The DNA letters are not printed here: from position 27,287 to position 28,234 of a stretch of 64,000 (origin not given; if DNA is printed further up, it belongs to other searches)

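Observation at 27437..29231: Three-gene operon of unknown function directly downstream of the Type III res (zinc-ribbon protein, pRiA4b-ORF3-like protein, Cys-rich BFD-like protein)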

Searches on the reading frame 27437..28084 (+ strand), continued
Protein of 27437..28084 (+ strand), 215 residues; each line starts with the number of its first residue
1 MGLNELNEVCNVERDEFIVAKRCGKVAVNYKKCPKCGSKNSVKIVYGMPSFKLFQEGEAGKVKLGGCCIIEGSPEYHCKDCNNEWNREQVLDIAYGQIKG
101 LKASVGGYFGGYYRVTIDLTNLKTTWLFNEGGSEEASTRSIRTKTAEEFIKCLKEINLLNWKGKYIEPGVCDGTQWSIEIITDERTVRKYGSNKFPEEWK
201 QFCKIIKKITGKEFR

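Call 40: search_protein_families(library=pfam, alignment_id=A2, max_evalue=0.0001)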
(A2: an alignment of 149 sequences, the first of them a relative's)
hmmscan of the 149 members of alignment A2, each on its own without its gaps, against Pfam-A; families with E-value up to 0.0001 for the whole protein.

A. member 1, L019:1818-2222:+ (134 aa): 2 families
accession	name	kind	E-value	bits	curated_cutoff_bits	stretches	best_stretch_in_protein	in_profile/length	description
PF18423.6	zf_CopZ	-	2.6e-15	56.5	28.4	1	12-72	2-62/62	Zinc binding domain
PF04324.20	Fer2_BFD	-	8.9e-07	29.6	26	1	87-125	2-38/50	BFD-like [2Fe-2S] binding domain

B. families by the number of members that match (of 149 scanned): 139 families (the first 25 are shown)
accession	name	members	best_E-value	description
PF03747.19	ADP_ribosyl_GH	6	1.1e-80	ADP-ribosylglycohydrolase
PF04851.21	ResIII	4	7.3e-42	Type III restriction enzyme, res subunit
PF00270.35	DEAD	4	2.9e-24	DEAD/DEAH box helicase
PF20118.4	DUF6508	4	3.1e-18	Family of unknown function (DUF6508)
PF18766.7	SWI2_SNF2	3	6.2e-65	SWI2/SNF2 ATPase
PF01661.27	Macro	3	2.8e-43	Macro domain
PF07179.17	SseB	3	1.1e-24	SseB protein N-terminal domain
PF22679.2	T1R_D3-like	2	7.3e-61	Type I restriction enzyme subunit R domain 3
PF04313.20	HSDR_N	2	5.8e-46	Type I restriction enzyme R protein N terminus (HSDR_N)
PF14088.11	DUF4268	2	3.9e-38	Domain of unknown function (DUF4268)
PF13091.12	PLDc_2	2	1.3e-34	PLD-like domain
PF00271.37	Helicase_C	2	3.1e-32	Helicase conserved C-terminal domain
PF11193.13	DUF2812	2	9.1e-27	Protein of unknown function (DUF2812)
PF13443.12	HTH_26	2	1.2e-18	Cro/C1-type HTH DNA-binding domain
PF13649.12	Methyltransf_25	2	1.9e-13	Methyltransferase domain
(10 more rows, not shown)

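Call 43: search_protein_families(library=phrogs, proteins=[window:27512-28084:+, L026:7253-7966:+, L019:2352-3329:+], max_evalue=0.01)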
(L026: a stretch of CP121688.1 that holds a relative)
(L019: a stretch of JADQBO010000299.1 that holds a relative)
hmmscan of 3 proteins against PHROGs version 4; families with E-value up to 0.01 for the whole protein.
window:27512-28084:+ (190 aa): 1 family
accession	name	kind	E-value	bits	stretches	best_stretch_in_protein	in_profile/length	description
phrog_24571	-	unknown function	2e-14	55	1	75-183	5-120/126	-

L026:7253-7966:+ (237 aa): 0 families

L019:2352-3329:+ (325 aa): 0 families

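Call 47: search_dna_similar(query=window:27512-28084:+, collection=phages, mode=protein, max_rows=15, max_evalue=0.001)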
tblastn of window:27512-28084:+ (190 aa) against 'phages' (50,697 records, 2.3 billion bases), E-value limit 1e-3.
Records with a match: 30; places in all: 30; records where one place covers at least 80% of the query: 0.
Best place of each record, by identity: <60% 30.
By first word of the organism name: Streptococcus 23; Coprococcus 3; Agathobacter 2; Lachnospiraceae 1; Dorea 1.
By host as written in the record: Streptococcus suis 7; Coprococcus sp. 3; Agathobacter sp. 2; Lachnospiraceae 1; Dorea sp. 1; Streptococcus pyogenes 1; Streptococcus suis LS2N 1; Streptococcus porcinus Jelinkova_176 1; and 13 more.
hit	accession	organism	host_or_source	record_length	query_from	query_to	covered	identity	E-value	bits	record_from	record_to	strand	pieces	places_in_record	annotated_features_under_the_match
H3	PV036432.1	Coprococcus phage NatCom_22372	Coprococcus sp.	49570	8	155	78%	27.6%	3e-10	64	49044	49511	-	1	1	hypothetical protein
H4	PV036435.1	Coprococcus phage NatCom_24345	Coprococcus sp.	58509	8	155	78%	27.6%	1e-9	62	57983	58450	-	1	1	hypothetical protein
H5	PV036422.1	Agathobacter phage NatCom_13861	Agathobacter sp.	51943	8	155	78%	27.6%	2e-9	62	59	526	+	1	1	hypothetical protein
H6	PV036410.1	Lachnospiraceae phage NatCom_40364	Lachnospiraceae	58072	8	155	78%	26.9%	7e-10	63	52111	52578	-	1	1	hypothetical protein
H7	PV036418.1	Agathobacter phage NatCom_6238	Agathobacter sp.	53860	8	155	78%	26.9%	2e-9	62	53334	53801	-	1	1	hypothetical protein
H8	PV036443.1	Dorea phage NatCom_31361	Dorea sp.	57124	8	155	78%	26.9%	2e-9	62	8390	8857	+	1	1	hypothetical protein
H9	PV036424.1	Coprococcus phage NatCom_10489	Coprococcus sp.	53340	8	155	78%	26.4%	1e-8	59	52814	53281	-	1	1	similar to hypothetical protein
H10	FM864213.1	Streptococcus phage phi-m46.1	Streptococcus pyogenes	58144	72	185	60%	29.3%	3e-6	52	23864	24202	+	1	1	hypothetical protein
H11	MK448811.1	Streptococcus phage Javan575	Streptococcus suis LS2N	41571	72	189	62%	27.5%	3e-6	52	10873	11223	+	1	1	none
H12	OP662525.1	Streptococcus phage YS225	Streptococcus suis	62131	72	185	60%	27.8%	2e-6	52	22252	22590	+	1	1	none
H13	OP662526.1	Streptococcus phage YS262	Streptococcus suis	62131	72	185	60%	27.8%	2e-6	52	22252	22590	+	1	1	hypothetical protein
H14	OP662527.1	Streptococcus phage YS255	Streptococcus suis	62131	72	185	60%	27.8%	2e-6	52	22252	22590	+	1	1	hypothetical protein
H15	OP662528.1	Streptococcus phage YS214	Streptococcus suis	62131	72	185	60%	27.8%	2e-6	52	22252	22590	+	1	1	hypothetical protein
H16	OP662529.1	Streptococcus phage YS199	Streptococcus suis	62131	72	185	60%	27.8%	2e-6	52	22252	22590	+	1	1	hypothetical protein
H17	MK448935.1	Streptococcus phage Javan424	Streptococcus porcinus Jelinkova_176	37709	72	185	60%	27.6%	5e-6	52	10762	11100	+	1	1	none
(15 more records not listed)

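Call 48: get_annotated_region(hit=H11, flank=5000)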
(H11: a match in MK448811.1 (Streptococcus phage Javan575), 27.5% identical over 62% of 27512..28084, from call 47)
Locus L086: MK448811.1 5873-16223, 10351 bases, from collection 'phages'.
description: Streptococcus phage Javan575, complete genome.
organism: Streptococcus phage Javan575 (NCBI taxid 2548267)
taxonomy: Viruses; Duplodnaviria; Heunggongvirae; Uroviricota; Caudoviricetes
host: Streptococcus suis LS2N; source: -; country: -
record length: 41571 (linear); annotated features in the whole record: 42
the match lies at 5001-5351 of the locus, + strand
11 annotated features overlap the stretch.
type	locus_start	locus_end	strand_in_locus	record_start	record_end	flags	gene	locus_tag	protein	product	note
CDS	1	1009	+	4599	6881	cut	-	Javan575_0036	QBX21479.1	DNA primase/helicase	-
CDS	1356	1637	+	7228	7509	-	-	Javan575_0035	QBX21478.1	hypothetical protein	-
CDS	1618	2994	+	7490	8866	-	-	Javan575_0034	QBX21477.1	DNA helicase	-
CDS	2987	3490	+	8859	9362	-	-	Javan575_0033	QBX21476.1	hypothetical protein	-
CDS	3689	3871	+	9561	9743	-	-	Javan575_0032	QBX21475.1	hypothetical protein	-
CDS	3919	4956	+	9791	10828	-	-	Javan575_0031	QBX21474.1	S-adenosylmethionine synthetase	-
CDS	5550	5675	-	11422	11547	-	-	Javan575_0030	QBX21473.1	hypothetical protein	-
CDS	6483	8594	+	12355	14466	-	-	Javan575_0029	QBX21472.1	adenine-specific methyltransferase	-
CDS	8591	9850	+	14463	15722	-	-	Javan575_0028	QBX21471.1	DNA-cytosine methyltransferase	-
CDS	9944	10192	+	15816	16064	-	-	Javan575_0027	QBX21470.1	hypothetical protein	-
CDS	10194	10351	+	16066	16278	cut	-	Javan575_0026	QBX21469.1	hypothetical protein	-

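Call 49: get_annotated_region(hit=H8, flank=5000)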
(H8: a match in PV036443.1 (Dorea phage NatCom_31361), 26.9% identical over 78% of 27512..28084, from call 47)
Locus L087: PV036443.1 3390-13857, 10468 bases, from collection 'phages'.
description: Dorea phage NatCom_31361, complete genome.
organism: Dorea phage NatCom_31361 (NCBI taxid 3403525)
taxonomy: Viruses; Duplodnaviria; Heunggongvirae; Uroviricota; Caudoviricetes; Ca. Heliusvirales
host: Dorea sp.; source: human feces; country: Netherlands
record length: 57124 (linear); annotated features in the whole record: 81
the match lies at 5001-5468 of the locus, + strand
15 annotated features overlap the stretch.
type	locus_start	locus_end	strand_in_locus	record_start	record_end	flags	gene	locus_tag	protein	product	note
CDS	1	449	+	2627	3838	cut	-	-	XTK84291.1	hypothetical protein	-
CDS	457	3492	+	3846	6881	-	-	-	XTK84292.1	hypothetical protein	-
CDS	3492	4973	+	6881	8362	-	-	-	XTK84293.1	restriction endonuclease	-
CDS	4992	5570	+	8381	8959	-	-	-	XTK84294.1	hypothetical protein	-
CDS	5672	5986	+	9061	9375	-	-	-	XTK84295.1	hypothetical protein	-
CDS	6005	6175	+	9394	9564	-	-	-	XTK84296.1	translational regulator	-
CDS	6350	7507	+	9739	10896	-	-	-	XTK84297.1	hypothetical protein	-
CDS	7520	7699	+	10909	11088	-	-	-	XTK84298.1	hypothetical protein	-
CDS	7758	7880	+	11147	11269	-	-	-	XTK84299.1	hypothetical protein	-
CDS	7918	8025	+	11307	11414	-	-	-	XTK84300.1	hypothetical protein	-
CDS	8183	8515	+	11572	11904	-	-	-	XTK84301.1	hypothetical protein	-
CDS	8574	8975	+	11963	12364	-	-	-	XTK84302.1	hypothetical protein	-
CDS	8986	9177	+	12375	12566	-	-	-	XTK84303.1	hypothetical protein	-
CDS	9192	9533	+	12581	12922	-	-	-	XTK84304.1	hypothetical protein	-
CDS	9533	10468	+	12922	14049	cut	-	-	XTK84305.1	hypothetical protein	-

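Call 51: predict_structure(alignment_id=A3)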
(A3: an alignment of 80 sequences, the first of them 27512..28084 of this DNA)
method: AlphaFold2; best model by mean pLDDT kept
length: 190 residues; sequences in the alignment: 80
mean_pLDDT: 93.4   pTM: 0.83
mean pLDDT of the five models: 93.4, 92.4, 92.4, 92.1, 91.0
residues with pLDDT >= 90: 156; 70-90: 31; 50-70: 3; < 50: 0
segments of 3 or more residues with pLDDT < 50: none
pLDDT, mean of each block of 10 residues (from residue 1): 85 95 94 94 88 97 93 97 84 98 89 97 98 95 86 95 95 98 96
secondary structure, 60 per line:
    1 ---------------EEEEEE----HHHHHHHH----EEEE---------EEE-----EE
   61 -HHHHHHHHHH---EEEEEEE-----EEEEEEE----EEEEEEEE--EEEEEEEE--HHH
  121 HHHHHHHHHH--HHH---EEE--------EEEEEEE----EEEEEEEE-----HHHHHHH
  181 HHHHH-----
elements in order: E16-21 H26-33 E38-41 E51-53 H62-71 E75-81 E87-93 E98-105 E108-115 H118-130 E139-141 E150-156 E161-168 H174-185

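Call 61: search_protein_families(library=padloc, alignment_id=A2, max_evalue=0.00001)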
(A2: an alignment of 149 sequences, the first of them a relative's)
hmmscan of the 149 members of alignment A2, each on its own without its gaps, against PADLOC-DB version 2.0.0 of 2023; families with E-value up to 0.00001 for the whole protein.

A. member 1, L019:1818-2222:+ (134 aa): 0 families

B. families by the number of members that match (of 149 scanned): 237 families (the first 25 are shown)
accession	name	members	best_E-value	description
PDLC02707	PbeA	4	8.9e-23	PbeA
PDLC02704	PbeA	4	5.5e-21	PbeA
PDLC04913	PDC-S11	3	3.4e-156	-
PDLC03658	mREase_IV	3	1.4e-21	Type IV methyl-directed restriction enzyme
PDLC03048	REase_I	2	0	Type I restriction enzyme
PDLC03040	REase_I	2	2e-230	Type I restriction enzyme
PDLC03043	REase_I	2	5.5e-153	Type I restriction enzyme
PDLC03841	LeoBC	2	2.5e-138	-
PDLC03041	REase_I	2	1.2e-76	Type I restriction enzyme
PDLC04910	PDC-S11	2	1.7e-70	-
PDLC04909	PDC-S11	2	1.6e-67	-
PDLC03046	REase_I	2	2.1e-66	Type I restriction enzyme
PDLC03045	REase_I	2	1.1e-60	Type I restriction enzyme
PDLC03044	REase_I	2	1.5e-60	Type I restriction enzyme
PDLC02865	DpdF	2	2.2e-57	DpdF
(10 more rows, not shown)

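Call 70: fold_search(model_id=the predicted structure, library=viral)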
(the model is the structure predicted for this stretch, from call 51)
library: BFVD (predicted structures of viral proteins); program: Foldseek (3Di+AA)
matches with E <= 10: 1569; with E <= 0.001: 1
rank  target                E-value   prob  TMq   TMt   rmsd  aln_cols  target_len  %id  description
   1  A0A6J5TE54            7.9e-04  1.00  0.28  0.63   2.6        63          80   25  Uncharacterized protein [uncultured Caudovirales phage]
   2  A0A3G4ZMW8            1.0e-03  0.98  0.25  0.30  10.5       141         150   12  Uncharacterized protein [Terrestrivirus sp.]
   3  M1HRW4                1.4e-03  0.63  0.19  0.21  19.5       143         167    9  (no name in the UniProt tables at hand)
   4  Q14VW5                1.8e-03  0.84  0.23  0.15  12.9       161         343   11  ORF141 [Ranid herpesvirus 2]
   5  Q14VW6                3.2e-03  0.87  0.24  0.15  14.9       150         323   11  ORF140 [Ranid herpesvirus 2]
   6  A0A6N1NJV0            5.0e-03  0.91  0.27  0.14  11.8       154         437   12  Uncharacterized protein [Tupanvirus deep ocean]
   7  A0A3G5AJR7            5.6e-03  0.21  0.12  0.06  13.0       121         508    9  Proliferating cell nuclear antigen [Solumvirus sp.]
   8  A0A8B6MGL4            7.2e-03  0.41  0.21  0.22  14.4       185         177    9  (no name in the UniProt tables at hand)
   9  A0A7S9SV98            7.2e-03  0.33  0.20  0.20  16.8       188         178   13  (no name in the UniProt tables at hand)
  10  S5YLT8                1.8e-02  0.69  0.22  0.28  14.4       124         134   11  Uncharacterized protein [Mycobacterium phage Dylan]
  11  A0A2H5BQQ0            2.6e-02  0.33  0.16  0.05  14.6       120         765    9  Uncharacterized protein [Vibrio phage Vp_R1]
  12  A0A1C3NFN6            2.8e-02  0.44  0.20  0.10  13.2       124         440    9  (no name in the UniProt tables at hand)
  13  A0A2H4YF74            3.0e-02  0.63  0.24  0.25  13.8       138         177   11  Uncharacterized protein [Aeromonas phage Ah1]
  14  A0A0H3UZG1            3.0e-02  0.28  0.18  0.20  21.2       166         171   12  (no name in the UniProt tables at hand)
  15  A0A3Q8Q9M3            3.1e-02  0.20  0.18  0.24  15.5       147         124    9  Putative viral structural protein [Sulfolobales Beppu filamentous phage 1]
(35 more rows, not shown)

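Call 74: find_related_loci(query=A1, collection=viral_contigs, flank=6000)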
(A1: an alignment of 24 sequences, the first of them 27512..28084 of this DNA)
Query A1 (190 aa) in viral_contigs; peptide patterns used: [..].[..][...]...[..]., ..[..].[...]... (x = any residue, [..] = any of these).
144 stretches matched a pattern; 12 encode a relative of the query (tblastn E <= 1e-3); 12 distinct loci.
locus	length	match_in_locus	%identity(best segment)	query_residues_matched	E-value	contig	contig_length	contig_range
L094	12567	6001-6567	56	1-189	2e-75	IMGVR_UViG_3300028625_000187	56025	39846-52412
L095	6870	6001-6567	56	1-189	9e-74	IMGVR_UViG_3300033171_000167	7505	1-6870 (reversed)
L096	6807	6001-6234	59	1-78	2e-30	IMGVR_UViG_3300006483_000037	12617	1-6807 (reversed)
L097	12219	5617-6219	30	7-184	7e-28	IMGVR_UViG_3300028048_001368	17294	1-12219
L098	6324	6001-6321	34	76-179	2e-15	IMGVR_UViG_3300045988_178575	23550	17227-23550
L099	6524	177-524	31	73-184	1e-14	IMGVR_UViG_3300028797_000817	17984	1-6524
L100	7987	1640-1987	31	73-184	1e-14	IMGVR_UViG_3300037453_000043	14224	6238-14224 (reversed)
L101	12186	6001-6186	44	8-66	8e-12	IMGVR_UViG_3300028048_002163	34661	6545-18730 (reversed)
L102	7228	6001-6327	30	72-181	7e-10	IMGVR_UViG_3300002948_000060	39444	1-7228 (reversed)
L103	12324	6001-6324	27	73-181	2e-9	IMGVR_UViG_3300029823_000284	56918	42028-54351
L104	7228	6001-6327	30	72-181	7e-10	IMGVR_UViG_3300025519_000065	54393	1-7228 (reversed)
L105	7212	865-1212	29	8-99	2e-5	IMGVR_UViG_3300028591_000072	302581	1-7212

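Call 82: search_protein_representatives(alignment_id=A3)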
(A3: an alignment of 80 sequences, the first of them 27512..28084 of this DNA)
Query: 80 sequences, 190 profile positions. Proteins with E-value up to 0.001 (for the whole library): 6629; up to 1e-10: 1019; up to 1e-30: 72. The best 150 are listed.
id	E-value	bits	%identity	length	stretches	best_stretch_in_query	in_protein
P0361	1.9e-87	308.2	-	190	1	1-190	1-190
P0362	1.9e-75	269.1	-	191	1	1-189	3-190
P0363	2.1e-67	242.9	-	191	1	1-188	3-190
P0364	2.4e-64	232.9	-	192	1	1-190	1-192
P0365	3.3e-62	225.9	-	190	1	1-187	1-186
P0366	4.9e-62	225.4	-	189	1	1-189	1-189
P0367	1.4e-61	223.9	-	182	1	1-190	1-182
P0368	9.3e-61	221.2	-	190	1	1-190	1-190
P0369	1.3e-60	220.7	-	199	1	1-190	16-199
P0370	1.7e-60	220.3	-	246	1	1-189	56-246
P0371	3.5e-60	219.3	-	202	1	5-190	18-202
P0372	8.3e-60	218.1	-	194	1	1-190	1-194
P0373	2.8e-58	213.1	-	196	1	1-189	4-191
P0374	6.3e-58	211.9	-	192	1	1-189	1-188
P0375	9.8e-58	211.3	-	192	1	1-189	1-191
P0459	8.2e-27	110.5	-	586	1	7-185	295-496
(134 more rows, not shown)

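Call 87: find_encoding_contigs(protein=P0009, flank=6000, max_places=2)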
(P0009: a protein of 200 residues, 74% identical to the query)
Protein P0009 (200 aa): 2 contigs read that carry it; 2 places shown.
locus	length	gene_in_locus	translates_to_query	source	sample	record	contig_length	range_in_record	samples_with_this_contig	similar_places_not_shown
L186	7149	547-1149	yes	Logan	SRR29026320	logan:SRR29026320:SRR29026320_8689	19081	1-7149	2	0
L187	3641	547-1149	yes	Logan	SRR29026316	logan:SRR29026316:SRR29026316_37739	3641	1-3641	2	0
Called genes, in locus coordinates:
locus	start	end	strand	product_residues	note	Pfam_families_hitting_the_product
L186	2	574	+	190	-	?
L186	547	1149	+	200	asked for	-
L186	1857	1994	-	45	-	-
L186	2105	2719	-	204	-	PF00005:ABC_tran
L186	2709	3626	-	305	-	PF00005:ABC_tran, PF08352:oligo_HPY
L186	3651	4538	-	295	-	PF00528:BPD_transp_1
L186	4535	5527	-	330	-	PF00528:BPD_transp_1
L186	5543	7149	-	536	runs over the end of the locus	PF00496:SBP_bac_5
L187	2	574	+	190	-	?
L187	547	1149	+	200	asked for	-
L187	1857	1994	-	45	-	-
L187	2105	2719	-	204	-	PF00005:ABC_tran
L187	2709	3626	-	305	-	PF00005:ABC_tran, PF08352:oligo_HPY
